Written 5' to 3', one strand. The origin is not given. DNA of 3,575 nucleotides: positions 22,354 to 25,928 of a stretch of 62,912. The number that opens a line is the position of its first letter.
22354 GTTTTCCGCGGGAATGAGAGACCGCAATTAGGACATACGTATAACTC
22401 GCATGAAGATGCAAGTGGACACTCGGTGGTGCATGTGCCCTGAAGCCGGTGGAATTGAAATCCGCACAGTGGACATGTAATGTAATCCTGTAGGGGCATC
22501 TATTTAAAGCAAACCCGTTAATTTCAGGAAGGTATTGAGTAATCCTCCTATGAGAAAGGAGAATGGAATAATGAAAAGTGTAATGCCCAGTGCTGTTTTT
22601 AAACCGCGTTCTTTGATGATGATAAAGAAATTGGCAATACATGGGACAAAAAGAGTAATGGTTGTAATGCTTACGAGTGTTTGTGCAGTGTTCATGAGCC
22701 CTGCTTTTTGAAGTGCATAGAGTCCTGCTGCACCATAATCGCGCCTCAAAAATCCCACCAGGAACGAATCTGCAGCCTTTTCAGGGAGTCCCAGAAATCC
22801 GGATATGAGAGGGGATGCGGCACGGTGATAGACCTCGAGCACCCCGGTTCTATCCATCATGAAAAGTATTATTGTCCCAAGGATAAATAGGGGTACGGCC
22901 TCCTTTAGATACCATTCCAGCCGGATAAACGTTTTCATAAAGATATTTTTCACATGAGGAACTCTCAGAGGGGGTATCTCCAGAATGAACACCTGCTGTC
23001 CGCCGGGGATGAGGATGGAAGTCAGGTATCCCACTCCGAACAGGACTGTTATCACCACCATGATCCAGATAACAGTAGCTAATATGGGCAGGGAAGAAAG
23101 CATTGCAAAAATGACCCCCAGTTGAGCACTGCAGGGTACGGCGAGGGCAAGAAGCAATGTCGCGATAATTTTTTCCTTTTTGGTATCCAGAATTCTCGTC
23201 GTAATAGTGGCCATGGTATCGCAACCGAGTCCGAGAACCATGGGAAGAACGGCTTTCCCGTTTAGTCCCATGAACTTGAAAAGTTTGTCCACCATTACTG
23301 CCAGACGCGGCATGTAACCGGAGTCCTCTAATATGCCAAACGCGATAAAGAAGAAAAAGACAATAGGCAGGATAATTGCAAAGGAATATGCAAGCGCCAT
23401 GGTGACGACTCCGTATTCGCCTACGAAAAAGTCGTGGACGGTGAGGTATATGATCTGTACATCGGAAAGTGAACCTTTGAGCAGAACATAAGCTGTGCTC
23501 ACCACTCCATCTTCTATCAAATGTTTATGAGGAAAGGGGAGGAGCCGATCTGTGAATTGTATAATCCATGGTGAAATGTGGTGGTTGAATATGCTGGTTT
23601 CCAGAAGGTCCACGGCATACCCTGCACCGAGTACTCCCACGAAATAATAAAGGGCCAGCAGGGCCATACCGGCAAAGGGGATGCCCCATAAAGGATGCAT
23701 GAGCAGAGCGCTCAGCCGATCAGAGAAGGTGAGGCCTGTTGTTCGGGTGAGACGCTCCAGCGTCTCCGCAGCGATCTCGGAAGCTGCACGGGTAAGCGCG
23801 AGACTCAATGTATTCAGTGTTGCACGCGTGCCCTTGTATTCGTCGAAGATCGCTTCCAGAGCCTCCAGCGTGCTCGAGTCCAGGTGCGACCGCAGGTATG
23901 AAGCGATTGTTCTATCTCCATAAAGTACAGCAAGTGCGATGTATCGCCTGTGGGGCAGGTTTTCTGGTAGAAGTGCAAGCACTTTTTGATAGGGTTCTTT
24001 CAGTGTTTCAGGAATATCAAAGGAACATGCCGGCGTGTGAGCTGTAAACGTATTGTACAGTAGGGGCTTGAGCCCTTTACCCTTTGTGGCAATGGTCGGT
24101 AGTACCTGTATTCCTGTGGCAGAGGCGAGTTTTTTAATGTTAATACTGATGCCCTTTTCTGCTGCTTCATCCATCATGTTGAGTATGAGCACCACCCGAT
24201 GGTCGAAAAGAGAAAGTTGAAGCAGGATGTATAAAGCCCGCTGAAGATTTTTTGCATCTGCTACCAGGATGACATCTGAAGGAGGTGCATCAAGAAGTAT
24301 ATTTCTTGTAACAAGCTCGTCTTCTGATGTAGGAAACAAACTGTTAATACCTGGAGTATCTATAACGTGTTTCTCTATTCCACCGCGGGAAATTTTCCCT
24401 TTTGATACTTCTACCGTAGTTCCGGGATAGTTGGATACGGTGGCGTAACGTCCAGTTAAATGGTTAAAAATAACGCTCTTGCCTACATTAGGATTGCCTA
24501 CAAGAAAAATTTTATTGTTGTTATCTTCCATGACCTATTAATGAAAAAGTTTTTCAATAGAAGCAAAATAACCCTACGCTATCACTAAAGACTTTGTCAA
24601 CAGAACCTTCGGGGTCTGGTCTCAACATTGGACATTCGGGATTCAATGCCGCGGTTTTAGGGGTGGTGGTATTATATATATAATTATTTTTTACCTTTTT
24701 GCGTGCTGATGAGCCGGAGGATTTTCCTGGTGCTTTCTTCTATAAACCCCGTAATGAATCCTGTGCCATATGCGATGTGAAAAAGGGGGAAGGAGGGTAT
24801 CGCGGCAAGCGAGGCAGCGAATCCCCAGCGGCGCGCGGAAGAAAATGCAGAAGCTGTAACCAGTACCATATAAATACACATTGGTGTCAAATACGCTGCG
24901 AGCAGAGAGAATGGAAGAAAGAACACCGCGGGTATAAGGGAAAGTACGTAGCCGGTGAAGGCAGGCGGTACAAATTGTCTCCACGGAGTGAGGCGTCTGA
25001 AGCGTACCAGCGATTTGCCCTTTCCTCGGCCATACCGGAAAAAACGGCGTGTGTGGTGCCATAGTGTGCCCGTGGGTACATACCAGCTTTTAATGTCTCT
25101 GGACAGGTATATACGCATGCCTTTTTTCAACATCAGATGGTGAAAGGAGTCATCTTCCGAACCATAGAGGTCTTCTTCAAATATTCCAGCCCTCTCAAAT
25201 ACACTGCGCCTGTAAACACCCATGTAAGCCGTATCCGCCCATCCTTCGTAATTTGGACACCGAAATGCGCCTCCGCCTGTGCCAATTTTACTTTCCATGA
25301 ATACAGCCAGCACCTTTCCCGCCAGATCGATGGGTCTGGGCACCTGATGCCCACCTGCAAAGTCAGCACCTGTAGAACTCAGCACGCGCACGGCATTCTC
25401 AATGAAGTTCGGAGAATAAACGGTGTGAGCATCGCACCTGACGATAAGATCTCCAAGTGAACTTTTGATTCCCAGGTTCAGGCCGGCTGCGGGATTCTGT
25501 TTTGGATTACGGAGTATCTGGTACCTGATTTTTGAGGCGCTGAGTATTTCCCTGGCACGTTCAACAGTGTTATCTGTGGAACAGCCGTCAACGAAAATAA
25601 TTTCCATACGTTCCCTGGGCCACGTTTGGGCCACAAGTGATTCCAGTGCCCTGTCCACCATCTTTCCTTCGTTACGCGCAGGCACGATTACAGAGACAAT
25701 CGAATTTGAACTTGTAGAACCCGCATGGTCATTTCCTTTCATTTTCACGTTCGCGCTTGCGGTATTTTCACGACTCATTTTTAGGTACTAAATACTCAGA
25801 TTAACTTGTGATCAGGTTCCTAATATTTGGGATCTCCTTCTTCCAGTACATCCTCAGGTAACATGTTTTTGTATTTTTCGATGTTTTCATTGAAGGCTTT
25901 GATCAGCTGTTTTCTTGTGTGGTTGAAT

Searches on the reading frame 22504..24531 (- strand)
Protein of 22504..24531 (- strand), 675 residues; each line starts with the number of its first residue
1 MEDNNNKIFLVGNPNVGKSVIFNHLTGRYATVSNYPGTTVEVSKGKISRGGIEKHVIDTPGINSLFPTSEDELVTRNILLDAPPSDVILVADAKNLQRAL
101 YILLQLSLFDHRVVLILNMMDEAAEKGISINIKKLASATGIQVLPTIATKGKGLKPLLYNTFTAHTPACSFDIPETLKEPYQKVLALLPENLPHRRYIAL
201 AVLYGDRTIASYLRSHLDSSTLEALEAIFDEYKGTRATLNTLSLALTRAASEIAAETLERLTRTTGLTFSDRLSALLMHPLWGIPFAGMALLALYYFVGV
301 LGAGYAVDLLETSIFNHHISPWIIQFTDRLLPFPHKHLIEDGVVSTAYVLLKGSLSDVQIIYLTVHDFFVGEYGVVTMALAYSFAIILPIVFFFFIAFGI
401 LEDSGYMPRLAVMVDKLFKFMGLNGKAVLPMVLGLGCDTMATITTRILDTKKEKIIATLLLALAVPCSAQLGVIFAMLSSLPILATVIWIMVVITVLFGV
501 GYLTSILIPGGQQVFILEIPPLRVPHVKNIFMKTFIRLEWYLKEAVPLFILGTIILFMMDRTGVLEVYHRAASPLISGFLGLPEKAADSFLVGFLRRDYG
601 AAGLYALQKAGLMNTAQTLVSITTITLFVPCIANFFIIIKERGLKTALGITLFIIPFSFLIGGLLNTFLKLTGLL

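Call 46: search_protein_families(library=pfam, proteins=[window:22504-24531:-], max_evalue=0.001)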
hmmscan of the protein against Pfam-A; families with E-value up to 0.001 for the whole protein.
window:22504-24531:- (675 aa): 6 families
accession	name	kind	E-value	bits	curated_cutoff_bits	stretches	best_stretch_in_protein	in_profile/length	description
PF02421.24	FeoB_N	-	4.7e-50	169.6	27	1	7-158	2-153/156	Ferrous iron transport protein B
PF07670.19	Gate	-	2.3e-29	102.3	29.6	2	386-479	3-102/104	Nucleoside recognition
PF01926.29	MMR_HSR1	-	5.6e-18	65.5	21.9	1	7-118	1-112/113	50S ribosome-binding GTPase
PF07664.17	FeoB_C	-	3e-09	36.9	26.6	1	488-537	3-54/54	Ferrous iron transport protein B C terminus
PF04548.22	AIG1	-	8.4e-06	25.7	27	1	7-93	2-93/212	AIG1 family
PF03193.22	RsgA_GTPase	-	0.00027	21.2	30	0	6-65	107-171/174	RsgA GTPase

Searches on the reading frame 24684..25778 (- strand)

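Call 46: search_protein_families(library=pfam, proteins=[window:24684-25778:-], max_evalue=0.001)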
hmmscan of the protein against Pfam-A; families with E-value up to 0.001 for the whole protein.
window:24684-25778:- (364 aa): 4 families
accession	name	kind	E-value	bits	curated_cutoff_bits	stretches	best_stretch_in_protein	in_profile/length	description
PF00535.33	Glycos_transf_2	-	8.7e-30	104.3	23.3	1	29-196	1-166/168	Glycosyl transferase family 2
PF13641.12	Glyco_tranf_2_3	-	4.7e-10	40.3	27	1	28-146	3-124/230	Glycosyltransferase like family 2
PF13632.12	Glyco_trans_2_3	-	2.7e-07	31.1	27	1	112-304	2-195/198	Glycosyl transferase family group 2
PF10111.15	Glyco_tranf_2_2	-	7.2e-07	29.4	27.3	1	29-134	1-107/276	Glycosyltransferase like family 2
